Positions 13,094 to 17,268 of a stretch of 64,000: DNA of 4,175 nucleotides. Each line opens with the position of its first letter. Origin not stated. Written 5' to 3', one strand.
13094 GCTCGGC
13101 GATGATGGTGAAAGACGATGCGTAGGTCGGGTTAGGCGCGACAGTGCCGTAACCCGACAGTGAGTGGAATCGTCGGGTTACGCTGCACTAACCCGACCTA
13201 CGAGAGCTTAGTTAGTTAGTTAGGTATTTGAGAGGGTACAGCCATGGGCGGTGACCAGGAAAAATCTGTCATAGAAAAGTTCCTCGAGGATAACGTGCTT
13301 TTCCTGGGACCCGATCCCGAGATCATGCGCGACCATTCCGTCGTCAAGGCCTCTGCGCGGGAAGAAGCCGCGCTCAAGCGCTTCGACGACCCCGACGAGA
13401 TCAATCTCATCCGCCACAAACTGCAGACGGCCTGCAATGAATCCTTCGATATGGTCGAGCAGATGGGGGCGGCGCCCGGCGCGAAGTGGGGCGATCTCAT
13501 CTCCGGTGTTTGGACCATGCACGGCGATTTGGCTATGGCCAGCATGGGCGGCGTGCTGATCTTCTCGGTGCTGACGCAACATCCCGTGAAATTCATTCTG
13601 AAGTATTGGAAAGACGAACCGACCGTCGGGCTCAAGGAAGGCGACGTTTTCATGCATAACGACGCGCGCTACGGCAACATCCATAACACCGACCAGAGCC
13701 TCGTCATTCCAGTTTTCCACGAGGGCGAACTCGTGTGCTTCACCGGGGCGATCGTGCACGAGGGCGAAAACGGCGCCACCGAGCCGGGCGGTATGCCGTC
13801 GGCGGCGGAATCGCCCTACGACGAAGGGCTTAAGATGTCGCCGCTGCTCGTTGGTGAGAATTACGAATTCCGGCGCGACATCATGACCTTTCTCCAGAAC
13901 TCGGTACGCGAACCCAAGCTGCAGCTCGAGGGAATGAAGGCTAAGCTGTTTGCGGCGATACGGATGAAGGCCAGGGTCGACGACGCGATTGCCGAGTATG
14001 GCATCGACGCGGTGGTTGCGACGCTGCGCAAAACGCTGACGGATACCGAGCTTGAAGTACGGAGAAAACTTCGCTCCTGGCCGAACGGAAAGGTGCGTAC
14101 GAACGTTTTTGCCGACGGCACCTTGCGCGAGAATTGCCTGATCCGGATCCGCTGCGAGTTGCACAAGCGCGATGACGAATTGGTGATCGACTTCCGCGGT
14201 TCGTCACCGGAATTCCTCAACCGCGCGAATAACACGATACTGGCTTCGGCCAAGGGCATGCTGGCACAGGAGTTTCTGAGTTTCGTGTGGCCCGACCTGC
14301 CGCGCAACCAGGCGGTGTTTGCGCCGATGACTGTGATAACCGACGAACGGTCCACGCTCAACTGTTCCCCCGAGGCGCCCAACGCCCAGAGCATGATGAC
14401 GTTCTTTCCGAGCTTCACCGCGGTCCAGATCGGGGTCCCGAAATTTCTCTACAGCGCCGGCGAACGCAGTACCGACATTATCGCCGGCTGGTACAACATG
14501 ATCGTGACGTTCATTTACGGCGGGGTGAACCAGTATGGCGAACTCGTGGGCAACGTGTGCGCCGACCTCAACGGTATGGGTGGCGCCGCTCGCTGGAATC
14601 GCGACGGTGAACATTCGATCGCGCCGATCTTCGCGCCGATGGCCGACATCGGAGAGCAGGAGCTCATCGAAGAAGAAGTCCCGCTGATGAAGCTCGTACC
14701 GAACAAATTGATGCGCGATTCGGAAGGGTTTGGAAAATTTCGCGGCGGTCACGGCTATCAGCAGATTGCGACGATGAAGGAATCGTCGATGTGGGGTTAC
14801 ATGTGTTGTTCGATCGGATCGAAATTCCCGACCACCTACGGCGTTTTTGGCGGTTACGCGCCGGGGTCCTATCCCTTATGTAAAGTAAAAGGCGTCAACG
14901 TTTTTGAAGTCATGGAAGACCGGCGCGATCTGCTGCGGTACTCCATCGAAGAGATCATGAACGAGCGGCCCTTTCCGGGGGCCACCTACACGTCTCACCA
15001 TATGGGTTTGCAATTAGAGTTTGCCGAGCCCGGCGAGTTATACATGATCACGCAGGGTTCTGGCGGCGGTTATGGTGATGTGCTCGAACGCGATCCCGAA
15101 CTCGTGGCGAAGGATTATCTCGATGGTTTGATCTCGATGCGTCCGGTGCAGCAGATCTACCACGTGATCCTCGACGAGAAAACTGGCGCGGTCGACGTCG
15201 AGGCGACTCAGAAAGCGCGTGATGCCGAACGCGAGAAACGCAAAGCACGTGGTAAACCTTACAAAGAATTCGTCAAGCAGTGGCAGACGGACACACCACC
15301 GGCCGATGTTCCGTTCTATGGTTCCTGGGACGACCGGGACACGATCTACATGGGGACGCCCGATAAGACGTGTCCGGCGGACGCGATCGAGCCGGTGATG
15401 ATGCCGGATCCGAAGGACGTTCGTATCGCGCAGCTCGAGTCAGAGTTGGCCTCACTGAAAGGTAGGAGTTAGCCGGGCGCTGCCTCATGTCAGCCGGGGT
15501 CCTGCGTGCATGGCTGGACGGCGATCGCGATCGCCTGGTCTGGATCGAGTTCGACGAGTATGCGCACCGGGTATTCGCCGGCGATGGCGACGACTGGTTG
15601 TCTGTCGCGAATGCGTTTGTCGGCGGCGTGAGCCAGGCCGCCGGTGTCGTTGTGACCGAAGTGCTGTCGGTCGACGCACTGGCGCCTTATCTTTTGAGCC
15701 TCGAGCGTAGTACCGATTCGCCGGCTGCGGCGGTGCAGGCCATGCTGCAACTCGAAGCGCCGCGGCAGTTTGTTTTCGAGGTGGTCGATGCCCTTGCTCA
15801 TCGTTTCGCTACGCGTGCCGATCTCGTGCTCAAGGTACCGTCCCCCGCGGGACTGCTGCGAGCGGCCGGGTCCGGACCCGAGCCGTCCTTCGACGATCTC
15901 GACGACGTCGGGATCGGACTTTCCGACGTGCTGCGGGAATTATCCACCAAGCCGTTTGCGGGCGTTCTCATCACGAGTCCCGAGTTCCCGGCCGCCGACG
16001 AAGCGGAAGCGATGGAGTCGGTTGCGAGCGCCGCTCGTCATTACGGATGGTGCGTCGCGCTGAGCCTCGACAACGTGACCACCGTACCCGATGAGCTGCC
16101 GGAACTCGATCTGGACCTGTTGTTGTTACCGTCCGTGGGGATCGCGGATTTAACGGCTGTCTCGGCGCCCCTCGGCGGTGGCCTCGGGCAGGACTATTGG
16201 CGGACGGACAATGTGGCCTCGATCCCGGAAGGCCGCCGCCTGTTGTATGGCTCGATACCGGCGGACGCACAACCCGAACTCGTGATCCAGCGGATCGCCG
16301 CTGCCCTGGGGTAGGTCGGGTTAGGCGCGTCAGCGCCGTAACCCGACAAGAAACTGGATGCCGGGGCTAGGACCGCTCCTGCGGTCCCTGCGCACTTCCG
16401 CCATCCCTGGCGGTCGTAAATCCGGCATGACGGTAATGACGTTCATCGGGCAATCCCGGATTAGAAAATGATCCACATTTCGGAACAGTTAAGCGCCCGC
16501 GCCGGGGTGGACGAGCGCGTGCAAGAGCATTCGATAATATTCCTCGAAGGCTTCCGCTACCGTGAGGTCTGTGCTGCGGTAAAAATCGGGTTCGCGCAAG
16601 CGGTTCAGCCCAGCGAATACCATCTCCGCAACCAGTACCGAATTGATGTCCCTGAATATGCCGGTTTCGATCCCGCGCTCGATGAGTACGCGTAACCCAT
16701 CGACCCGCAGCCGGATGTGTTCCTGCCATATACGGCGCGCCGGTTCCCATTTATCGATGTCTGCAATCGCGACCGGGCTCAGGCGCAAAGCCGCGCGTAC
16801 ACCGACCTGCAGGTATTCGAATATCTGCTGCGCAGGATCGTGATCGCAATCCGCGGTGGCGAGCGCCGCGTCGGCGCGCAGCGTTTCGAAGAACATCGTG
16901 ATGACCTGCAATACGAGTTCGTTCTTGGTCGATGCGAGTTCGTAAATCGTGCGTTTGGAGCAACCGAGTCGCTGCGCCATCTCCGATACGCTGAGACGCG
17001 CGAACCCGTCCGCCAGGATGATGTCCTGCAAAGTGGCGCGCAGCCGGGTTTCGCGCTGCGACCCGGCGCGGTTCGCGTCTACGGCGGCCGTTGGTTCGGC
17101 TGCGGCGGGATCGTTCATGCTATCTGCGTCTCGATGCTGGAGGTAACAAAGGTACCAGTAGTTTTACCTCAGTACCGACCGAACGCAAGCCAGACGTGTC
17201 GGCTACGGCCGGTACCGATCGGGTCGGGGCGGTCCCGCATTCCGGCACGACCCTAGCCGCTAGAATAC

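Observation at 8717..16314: Five-gene ATP-dependent carboxylase-like cluster with acetophenone-carboxylase architecture (two HyuA paralogues, gamma, HyuB, extra ORF)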

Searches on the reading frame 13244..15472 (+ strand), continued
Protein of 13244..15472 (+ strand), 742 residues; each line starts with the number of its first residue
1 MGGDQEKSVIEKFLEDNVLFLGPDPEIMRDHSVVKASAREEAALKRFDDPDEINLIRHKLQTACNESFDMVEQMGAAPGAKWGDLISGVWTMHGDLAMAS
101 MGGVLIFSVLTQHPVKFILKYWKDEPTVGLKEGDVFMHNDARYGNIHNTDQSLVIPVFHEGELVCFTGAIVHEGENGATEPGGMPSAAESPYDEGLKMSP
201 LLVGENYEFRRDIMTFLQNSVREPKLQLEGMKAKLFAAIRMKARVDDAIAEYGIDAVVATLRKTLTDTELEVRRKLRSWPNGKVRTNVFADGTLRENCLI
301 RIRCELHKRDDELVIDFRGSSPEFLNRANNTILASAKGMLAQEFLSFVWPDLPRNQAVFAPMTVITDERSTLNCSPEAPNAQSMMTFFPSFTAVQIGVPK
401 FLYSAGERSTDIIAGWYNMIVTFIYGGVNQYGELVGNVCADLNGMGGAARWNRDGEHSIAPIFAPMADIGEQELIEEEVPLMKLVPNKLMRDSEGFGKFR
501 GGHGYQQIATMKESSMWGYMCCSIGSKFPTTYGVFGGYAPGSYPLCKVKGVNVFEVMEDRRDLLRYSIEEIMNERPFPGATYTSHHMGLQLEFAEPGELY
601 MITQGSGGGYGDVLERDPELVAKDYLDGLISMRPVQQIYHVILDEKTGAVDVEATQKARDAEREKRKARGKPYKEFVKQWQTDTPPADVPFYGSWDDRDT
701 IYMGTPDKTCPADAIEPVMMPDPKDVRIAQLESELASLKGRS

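Call 71: get_annotated_region(hit=H1, flank=12000)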
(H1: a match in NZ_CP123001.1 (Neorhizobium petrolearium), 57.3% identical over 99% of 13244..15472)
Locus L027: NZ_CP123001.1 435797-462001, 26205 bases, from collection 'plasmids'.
description: Neorhizobium petrolearium strain OS53 plasmid unnamed1, complete sequence
organism: Neorhizobium petrolearium (NCBI taxid 515361)
taxonomy: Bacteria; Pseudomonadota; Alphaproteobacteria; Hyphomicrobiales; Rhizobiaceae; Neorhizobium; Neorhizobium petrolearium
host: -; source: single cell,petroleum contaminated soil; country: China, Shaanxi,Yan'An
typing (MOB-suite, as given by PLSDB): non-mobilizable
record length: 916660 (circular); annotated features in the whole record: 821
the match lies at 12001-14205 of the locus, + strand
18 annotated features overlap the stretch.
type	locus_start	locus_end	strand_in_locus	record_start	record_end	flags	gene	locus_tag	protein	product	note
CDS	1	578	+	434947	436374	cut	-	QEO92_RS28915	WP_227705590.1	NAD-dependent succinate-semialdehyde dehydrogenase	-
CDS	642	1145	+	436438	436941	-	-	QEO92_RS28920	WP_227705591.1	hypothetical protein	-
CDS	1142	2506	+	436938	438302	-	pcaB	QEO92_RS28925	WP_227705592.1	3-carboxy-cis,cis-muconate cycloisomerase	-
CDS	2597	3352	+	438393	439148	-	-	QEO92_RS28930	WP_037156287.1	SDR family oxidoreductase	-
CDS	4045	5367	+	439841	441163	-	-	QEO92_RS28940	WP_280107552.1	PAS domain-containing methyl-accepting chemotaxis protein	GO:0007165 - signal transduction [Evidence IEA]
CDS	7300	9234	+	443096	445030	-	-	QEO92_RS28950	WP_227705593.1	hydantoinase/oxoprolinase family protein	-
CDS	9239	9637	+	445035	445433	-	-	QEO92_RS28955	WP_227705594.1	acetone carboxylase subunit gamma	-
CDS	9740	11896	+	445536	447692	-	-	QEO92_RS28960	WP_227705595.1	hydantoinase/oxoprolinase family protein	-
CDS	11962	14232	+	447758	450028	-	-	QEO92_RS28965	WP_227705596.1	hydantoinase B/oxoprolinase family protein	-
CDS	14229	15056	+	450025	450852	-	-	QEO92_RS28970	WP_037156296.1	hypothetical protein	-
CDS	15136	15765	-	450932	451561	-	-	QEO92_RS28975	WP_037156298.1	CoA transferase subunit B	-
CDS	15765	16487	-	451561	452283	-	-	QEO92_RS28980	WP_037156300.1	CoA transferase subunit A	-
CDS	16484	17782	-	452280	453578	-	-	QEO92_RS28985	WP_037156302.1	RNA polymerase sigma-54 factor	-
CDS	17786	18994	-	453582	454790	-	-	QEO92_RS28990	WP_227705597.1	GTP-binding protein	-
CDS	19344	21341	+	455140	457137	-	-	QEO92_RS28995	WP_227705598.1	sigma-54-dependent Fis family transcriptional regulator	-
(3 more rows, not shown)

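Call 78: get_annotated_region(hit=H8, flank=10000)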
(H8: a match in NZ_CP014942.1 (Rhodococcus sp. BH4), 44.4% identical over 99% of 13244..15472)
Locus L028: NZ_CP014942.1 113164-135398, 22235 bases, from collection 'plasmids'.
description: Rhodococcus sp. BH4 plasmid unnamed
organism: Rhodococcus sp. BH4 (NCBI taxid 1807790)
taxonomy: Bacteria; Actinomycetota; Actinomycetes; Mycobacteriales; Nocardiaceae; Rhodococcus; Rhodococcus sp. BH4
host: -; source: cell culture,sludge of membrane bioreactor in a waste-water treatment plant; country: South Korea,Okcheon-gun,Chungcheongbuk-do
typing (MOB-suite, as given by PLSDB): non-mobilizable
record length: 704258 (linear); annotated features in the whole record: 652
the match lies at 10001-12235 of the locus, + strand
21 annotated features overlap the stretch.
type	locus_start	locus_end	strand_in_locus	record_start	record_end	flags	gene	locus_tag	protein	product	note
CDS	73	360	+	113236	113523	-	acpM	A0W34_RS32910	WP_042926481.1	meromycolate extension acyl carrier protein AcpM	GO:0071768 - mycolic acid biosynthetic process [Evidence IEA]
CDS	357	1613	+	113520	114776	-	-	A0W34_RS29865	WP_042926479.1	KasA/KasB family beta-ketoacyl-ACP synthase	GO:0071768 - mycolic acid biosynthetic process [Evidence IEA]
CDS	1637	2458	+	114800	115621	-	-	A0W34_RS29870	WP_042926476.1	alpha/beta hydrolase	-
CDS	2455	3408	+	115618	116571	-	-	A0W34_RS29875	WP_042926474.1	hypothetical protein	-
CDS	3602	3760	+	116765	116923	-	-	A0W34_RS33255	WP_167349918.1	hypothetical protein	-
CDS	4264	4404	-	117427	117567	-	-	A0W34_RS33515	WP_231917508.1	hypothetical protein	-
CDS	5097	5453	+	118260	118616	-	-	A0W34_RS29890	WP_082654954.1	transposase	-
CDS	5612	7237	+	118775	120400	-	-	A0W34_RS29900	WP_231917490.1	hydantoinase/oxoprolinase family protein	-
CDS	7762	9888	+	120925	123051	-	-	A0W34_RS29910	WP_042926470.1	hydantoinase/oxoprolinase family protein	-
CDS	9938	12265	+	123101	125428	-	-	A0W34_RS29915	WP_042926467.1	hydantoinase B/oxoprolinase family protein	-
CDS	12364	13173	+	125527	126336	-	-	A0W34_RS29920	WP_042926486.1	hypothetical protein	-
CDS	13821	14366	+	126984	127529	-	-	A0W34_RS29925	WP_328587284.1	DDE-type integrase/transposase/recombinase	-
CDS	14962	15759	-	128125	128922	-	-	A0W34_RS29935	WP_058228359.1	hypothetical protein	-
CDS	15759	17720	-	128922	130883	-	-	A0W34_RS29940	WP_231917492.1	hypothetical protein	-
CDS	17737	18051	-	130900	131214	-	-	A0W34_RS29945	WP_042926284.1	type II toxin-antitoxin system PemK/MazF family toxin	-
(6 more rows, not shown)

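Call 79: get_annotated_region(hit=H6, flank=10000)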
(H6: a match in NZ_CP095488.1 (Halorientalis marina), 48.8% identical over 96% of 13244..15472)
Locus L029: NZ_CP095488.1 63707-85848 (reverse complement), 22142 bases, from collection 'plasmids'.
description: Halorientalis marina strain GDY88 plasmid unnamed1, complete sequence
organism: Halorientalis marina (NCBI taxid 2931976)
taxonomy: Archaea; Euryarchaeota; Halobacteria; Halobacteriales; Haloarculaceae; Halorientalis; Halorientalis marina
host: -; source: cell culture,salt; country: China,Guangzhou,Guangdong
typing (MOB-suite, as given by PLSDB): non-mobilizable
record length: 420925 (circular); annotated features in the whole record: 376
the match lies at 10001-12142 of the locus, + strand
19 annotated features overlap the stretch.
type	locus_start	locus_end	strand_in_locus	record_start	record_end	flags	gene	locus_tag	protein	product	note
CDS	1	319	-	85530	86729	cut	-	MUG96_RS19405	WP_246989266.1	orc1/cdc6 family replication initiation protein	-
CDS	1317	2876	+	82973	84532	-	-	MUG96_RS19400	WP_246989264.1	AMP-binding protein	-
CDS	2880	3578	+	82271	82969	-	-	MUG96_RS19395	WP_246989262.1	helix-turn-helix domain-containing protein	-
CDS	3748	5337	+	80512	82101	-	-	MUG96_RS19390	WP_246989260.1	AMP-binding protein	-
CDS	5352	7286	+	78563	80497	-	-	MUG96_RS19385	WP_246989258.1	hydantoinase/oxoprolinase family protein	-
CDS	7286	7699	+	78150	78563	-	-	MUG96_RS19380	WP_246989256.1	acetone carboxylase subunit gamma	-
CDS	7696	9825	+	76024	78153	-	-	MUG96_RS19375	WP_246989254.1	hydantoinase/oxoprolinase family protein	-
CDS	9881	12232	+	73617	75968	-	-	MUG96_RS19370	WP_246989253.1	hydantoinase B/oxoprolinase family protein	-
CDS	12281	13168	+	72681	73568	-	-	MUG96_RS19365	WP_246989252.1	hypothetical protein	-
CDS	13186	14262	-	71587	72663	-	-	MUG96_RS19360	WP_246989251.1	hypothetical protein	-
CDS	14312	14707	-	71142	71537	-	-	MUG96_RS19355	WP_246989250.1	OB-fold domain-containing protein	-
CDS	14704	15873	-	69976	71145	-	-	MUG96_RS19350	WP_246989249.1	thiolase domain-containing protein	-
CDS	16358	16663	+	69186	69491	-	-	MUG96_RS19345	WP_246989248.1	transcriptional regulator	-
CDS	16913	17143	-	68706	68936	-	-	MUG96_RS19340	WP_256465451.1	tyrosine-type recombinase/integrase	GO:0015074 - DNA integration [Evidence IEA]; GO:0006310 - DNA recombination [Evidence IEA]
CDS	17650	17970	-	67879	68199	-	-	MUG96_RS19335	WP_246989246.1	hypothetical protein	-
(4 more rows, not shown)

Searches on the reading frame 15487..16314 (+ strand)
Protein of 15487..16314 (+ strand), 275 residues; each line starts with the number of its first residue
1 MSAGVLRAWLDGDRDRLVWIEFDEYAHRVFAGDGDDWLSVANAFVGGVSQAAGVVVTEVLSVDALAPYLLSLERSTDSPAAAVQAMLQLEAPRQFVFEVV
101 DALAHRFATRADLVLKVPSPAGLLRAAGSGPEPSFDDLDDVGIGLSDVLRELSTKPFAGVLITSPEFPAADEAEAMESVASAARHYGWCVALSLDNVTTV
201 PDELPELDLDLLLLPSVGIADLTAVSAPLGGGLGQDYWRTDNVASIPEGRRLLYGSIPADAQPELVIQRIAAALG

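Call 3: search_protein_families(library=pfam, proteins=[window:15487-16314:+], max_evalue=0.01)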
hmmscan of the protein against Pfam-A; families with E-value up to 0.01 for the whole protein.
window:15487-16314:+ (275 aa): 0 families

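Call 4: search_protein_families(library=ncbifam, proteins=[window:15487-16314:+], max_evalue=0.01)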
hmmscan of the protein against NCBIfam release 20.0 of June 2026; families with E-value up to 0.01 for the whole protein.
window:15487-16314:+ (275 aa): 0 families

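Call 9: search_solved_structures(query=window:15487-16314:+, max_evalue=10)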
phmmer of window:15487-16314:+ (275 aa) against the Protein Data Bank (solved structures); distinct sequences matched with E-value up to 10: 2.
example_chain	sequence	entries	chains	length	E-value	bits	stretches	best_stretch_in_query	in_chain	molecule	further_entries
4bju_A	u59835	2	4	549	0.019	17.5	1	8-56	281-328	N-ACETYLGLUCOSAMINE-PHOSPHATE MUTASE | Phosphoacetylglucosamine mutase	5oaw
9ls6_A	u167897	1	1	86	0.56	12.7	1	199-237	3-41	Acyl carrier protein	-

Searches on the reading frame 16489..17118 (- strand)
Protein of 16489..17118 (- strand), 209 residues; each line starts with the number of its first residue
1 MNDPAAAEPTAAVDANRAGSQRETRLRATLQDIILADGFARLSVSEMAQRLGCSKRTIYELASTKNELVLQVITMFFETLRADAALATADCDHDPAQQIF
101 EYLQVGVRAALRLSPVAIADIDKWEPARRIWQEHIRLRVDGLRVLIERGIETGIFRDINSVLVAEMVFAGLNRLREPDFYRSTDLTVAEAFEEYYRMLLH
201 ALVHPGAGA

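Call 3: search_protein_families(library=pfam, proteins=[window:16489-17118:-], max_evalue=0.01)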
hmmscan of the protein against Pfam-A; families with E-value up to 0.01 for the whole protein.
window:16489-17118:- (209 aa): 5 families
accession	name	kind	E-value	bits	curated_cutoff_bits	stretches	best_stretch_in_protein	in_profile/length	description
PF00440.29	TetR_N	-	5.1e-06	26.6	24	1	37-72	12-47/47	Bacterial regulatory proteins, tetR family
PF12728.13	HTH_17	-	6.9e-05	23.5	27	1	42-64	2-24/51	Helix-turn-helix domain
PF17935.6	TetR_C_27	-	0.00058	20.4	26.1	1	128-183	38-93/106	Tetracyclin repressor-like, C-terminal domain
PF13384.12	HTH_23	-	0.0012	19.1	24.6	0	41-59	17-35/50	Homeodomain-like domain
PF08279.18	HTH_11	-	0.0016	18.7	25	1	40-59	15-33/55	HTH domain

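Call 4: search_protein_families(library=ncbifam, proteins=[window:16489-17118:-], max_evalue=0.01)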
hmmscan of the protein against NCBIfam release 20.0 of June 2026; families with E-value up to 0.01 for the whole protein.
window:16489-17118:- (209 aa): 5 families
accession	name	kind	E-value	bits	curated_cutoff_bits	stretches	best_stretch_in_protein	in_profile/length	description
TIGR01764.1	excise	domain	9.3e-06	25.9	28.8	1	42-63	2-23/49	excisionase family DNA-binding protein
NF053731.1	TransRegFasRMycb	equivalog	0.00048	20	330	1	20-85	10-75/199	HTH-type transcriptional activator FasR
TIGR03968.1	mycofact_TetR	equivalog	0.001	18.7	224.9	1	20-82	8-70/190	mycofactocin system transcriptional regulator MftR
NF053878.1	FATransRegFadRBac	equivalog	0.0023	17.7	200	0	33-202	15-188/190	fatty acid metabolism transcriptional regulator FadR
NF047737.1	antiphage_MADS1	equivalog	0.0041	17.3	80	0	42-65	4-27/49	methylation-associated defense system helix-turn-helix domain-containing protein MAD1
